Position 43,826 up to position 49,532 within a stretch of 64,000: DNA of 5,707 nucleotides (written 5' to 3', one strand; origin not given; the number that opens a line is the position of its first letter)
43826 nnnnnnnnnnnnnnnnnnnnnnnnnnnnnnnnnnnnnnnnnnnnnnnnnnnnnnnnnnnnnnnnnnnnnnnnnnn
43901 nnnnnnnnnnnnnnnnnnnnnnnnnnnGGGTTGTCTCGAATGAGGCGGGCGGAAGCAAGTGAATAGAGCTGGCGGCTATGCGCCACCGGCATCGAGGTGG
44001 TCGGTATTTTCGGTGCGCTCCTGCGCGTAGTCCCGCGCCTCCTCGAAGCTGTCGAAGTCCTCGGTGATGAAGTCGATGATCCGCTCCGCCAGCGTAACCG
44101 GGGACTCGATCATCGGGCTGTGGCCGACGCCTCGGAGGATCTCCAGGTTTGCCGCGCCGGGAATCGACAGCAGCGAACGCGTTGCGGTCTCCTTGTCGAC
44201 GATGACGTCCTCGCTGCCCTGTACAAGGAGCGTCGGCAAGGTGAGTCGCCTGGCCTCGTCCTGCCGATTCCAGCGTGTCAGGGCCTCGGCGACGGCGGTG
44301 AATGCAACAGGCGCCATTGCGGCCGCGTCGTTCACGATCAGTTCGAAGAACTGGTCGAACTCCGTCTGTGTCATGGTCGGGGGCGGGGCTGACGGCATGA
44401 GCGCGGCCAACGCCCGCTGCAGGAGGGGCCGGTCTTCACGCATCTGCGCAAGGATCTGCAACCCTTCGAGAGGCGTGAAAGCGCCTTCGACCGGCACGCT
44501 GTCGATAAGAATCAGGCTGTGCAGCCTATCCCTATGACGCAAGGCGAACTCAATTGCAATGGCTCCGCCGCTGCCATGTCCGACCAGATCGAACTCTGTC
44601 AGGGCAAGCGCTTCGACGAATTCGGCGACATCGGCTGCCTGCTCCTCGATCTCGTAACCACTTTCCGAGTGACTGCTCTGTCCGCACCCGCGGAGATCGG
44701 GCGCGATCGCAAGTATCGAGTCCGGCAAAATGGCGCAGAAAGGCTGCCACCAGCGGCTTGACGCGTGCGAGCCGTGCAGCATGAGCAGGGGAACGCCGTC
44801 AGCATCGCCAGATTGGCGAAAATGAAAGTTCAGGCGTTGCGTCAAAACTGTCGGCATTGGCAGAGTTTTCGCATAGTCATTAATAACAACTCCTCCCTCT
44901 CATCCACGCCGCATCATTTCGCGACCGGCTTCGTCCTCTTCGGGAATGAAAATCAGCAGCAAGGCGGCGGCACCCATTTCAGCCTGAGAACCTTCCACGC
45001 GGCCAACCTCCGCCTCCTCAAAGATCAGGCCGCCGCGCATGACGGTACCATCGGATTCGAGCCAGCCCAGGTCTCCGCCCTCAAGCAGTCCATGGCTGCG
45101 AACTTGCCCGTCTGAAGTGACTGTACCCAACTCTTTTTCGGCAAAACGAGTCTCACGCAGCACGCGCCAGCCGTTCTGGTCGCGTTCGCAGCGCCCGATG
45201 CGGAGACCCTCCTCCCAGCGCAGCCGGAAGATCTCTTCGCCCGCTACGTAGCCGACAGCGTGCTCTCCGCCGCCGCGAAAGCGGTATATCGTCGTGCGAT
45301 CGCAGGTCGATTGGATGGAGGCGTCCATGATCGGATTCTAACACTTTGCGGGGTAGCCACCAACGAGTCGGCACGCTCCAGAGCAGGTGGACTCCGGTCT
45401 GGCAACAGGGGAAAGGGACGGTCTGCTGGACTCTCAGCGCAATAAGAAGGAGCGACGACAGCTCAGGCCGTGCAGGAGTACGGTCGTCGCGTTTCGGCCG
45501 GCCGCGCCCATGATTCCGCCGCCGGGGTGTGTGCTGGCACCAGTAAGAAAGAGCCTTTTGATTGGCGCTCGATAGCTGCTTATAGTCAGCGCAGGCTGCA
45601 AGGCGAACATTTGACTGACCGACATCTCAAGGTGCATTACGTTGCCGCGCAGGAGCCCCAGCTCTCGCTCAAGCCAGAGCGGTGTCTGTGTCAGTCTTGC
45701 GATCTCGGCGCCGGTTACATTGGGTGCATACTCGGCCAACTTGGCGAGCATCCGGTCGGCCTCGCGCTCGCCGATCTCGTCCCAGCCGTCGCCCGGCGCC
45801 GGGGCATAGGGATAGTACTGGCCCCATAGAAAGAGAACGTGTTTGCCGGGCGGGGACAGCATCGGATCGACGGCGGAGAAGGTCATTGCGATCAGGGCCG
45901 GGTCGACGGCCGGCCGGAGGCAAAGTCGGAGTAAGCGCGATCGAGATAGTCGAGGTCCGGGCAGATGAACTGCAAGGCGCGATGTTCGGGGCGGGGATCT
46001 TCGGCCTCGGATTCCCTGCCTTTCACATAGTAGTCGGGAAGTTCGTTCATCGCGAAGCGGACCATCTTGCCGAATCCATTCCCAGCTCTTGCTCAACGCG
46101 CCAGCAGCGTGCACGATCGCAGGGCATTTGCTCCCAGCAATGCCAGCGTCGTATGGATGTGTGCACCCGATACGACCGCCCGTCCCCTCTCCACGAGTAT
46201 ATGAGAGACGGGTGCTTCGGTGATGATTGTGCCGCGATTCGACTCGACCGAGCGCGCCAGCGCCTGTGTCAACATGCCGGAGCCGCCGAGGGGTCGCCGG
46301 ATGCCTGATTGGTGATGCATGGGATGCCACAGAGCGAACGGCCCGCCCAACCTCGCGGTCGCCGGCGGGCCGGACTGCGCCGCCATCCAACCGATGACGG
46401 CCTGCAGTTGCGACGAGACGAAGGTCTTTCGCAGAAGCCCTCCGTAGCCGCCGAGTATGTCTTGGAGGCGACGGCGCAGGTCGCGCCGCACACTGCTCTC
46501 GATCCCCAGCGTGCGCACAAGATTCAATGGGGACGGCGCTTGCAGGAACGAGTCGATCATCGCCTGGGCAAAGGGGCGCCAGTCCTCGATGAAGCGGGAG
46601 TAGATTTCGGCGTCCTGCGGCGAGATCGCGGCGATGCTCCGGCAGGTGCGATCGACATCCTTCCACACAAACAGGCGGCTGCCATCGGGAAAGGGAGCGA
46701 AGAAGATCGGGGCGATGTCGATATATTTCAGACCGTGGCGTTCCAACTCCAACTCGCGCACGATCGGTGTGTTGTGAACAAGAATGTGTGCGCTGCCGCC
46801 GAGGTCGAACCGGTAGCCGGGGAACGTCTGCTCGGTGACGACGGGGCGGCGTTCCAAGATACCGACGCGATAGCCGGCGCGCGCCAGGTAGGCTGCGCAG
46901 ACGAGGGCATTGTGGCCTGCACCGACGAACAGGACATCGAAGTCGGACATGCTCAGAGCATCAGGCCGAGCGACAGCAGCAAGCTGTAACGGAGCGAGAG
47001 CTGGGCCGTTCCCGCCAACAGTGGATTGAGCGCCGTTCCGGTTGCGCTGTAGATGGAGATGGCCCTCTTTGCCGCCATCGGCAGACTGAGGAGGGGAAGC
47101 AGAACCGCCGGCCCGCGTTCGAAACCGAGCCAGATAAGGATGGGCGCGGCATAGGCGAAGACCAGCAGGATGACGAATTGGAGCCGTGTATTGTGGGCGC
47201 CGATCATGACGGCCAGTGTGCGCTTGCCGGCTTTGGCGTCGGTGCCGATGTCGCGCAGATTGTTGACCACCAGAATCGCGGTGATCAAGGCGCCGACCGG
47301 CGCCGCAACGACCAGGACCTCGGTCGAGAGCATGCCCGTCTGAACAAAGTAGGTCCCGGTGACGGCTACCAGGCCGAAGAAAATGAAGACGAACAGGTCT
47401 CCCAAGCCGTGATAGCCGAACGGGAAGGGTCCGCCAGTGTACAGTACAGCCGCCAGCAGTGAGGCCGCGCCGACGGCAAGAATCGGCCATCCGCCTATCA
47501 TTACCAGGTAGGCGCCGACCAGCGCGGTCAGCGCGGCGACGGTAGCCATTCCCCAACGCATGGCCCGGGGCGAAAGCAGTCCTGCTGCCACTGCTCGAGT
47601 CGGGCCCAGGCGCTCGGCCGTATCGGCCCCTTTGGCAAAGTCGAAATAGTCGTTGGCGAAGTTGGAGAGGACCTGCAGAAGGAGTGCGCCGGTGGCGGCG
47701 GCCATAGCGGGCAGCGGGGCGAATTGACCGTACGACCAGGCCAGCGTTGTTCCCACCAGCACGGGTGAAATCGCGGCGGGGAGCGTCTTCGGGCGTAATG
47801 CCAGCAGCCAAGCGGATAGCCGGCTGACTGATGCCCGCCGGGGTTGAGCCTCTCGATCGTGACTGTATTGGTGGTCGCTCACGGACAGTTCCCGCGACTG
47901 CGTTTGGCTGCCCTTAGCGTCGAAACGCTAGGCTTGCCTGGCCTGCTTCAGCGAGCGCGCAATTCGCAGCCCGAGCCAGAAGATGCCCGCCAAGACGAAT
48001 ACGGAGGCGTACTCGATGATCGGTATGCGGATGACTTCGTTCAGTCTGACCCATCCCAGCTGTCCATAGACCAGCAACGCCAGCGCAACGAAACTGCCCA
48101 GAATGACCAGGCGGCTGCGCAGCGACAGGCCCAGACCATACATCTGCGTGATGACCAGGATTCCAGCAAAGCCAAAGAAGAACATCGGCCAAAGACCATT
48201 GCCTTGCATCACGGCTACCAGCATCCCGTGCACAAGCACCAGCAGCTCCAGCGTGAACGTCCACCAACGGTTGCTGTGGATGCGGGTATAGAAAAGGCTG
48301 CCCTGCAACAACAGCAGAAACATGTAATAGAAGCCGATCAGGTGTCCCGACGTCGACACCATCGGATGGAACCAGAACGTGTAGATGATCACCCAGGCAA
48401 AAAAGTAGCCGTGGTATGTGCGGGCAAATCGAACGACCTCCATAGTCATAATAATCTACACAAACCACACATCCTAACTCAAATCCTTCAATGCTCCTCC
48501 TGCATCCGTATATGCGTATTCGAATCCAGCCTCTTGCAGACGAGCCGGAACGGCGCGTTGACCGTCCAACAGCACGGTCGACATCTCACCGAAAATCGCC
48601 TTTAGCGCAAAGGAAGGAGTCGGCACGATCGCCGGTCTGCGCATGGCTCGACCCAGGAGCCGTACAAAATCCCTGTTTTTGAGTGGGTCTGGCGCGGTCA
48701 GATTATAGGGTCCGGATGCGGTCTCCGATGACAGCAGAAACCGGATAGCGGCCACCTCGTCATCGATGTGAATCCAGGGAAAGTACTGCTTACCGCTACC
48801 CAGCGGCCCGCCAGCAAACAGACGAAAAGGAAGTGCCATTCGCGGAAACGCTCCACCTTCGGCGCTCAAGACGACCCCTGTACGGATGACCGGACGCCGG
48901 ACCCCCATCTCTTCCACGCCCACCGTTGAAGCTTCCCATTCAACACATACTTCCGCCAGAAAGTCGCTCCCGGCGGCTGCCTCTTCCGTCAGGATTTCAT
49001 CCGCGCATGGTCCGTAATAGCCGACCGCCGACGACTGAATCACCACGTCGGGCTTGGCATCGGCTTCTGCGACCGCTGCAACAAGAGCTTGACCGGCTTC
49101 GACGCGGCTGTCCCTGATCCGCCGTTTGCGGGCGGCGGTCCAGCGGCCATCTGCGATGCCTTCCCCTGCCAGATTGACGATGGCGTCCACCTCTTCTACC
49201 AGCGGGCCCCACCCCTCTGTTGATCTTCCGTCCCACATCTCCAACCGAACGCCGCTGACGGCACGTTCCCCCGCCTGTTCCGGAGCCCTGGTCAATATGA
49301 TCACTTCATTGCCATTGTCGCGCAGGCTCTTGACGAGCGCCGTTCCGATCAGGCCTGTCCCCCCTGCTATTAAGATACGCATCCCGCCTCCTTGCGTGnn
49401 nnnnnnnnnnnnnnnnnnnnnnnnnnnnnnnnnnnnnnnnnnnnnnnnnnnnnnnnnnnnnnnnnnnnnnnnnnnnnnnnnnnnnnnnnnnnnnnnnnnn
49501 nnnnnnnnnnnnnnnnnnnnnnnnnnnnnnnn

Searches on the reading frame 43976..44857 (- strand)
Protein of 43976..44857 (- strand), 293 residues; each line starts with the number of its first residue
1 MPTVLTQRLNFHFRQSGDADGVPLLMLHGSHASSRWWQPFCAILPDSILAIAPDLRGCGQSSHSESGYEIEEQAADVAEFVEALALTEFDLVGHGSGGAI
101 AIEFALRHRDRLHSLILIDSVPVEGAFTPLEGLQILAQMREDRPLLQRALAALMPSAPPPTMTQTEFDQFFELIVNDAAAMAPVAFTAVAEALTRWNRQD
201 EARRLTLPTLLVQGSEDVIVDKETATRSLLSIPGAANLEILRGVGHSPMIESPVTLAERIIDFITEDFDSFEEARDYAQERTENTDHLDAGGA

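Call 83: search_protein_families(library=pfam, proteins=[window:43976-44857:-], max_evalue=0.0001)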
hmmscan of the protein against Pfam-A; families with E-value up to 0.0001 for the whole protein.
window:43976-44857:- (293 aa): 6 families
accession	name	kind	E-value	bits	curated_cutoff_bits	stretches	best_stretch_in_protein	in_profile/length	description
PF12697.13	Abhydrolase_6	-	6.8e-21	76.4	26.3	1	24-258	1-216/217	Alpha/beta hydrolase family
PF00561.26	Abhydrolase_1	-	3.7e-20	73.1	25.8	1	23-253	2-245/245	alpha/beta hydrolase fold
PF12146.15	Hydrolase_4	-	1.7e-15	57.4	27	1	25-252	8-238/239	Serine aminopeptidase, S33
PF00975.26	Thioesterase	-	9.2e-06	26.5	26.4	1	23-122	2-104/226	Thioesterase domain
PF03096.20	Ndr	-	4.5e-05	22.7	23.3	0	70-264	82-276/283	Ndr family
PF12695.13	Abhydrolase_5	-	6e-05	23.3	27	0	85-130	55-99/164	Alpha/beta hydrolase family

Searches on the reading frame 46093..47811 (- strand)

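Call 83: search_protein_families(library=pfam, proteins=[window:46093-47811:-], max_evalue=0.0001)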
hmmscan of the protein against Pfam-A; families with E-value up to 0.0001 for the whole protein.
window:46093-47811:- (572 aa): 3 families
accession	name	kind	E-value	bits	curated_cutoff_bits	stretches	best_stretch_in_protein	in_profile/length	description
PF13450.12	NAD_binding_8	-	1.5e-08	35.2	21.9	1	296-352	2-62/68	NAD(P)-binding Rossmann-like domain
PF01593.30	Amino_oxidase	-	9.3e-08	32.2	19.8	1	303-547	4-237/443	Flavin containing amine oxidoreductase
PF01266.30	DAO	-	1.2e-06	28.7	27.9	0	292-326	1-35/353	FAD dependent oxidoreductase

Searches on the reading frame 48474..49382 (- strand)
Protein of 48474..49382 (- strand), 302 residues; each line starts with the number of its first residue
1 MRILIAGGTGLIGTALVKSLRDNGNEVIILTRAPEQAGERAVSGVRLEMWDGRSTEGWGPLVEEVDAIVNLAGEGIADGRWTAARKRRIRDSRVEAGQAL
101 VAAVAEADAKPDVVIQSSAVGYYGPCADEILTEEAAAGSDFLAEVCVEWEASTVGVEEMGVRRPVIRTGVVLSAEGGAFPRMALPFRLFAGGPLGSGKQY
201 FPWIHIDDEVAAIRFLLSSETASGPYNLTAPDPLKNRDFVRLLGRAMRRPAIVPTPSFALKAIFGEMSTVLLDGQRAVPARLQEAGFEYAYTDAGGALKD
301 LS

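Call 83: search_protein_families(library=pfam, proteins=[window:48474-49382:-], max_evalue=0.0001)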
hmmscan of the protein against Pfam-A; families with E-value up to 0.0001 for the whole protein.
window:48474-49382:- (302 aa): 5 families
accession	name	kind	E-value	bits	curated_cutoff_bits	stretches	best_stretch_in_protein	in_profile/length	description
PF01370.27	Epimerase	-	6.7e-20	72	20.9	1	3-227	1-238/240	NAD dependent epimerase/dehydratase family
PF08338.16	DUF1731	-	9.2e-19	67.4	27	1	255-301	1-47/47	Domain of unknown function (DUF1731)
PF13460.12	NAD_binding_10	-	5.3e-06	26.9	27.2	1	7-121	1-102/184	NAD(P)H-binding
PF04321.23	RmlD_sub_bind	-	3.9e-05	23.3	27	0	1-179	1-159/287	RmlD substrate binding domain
PF16363.11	GDP_Man_Dehyd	-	6.3e-05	23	27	0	4-134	1-144/332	GDP-mannose 4,6 dehydratase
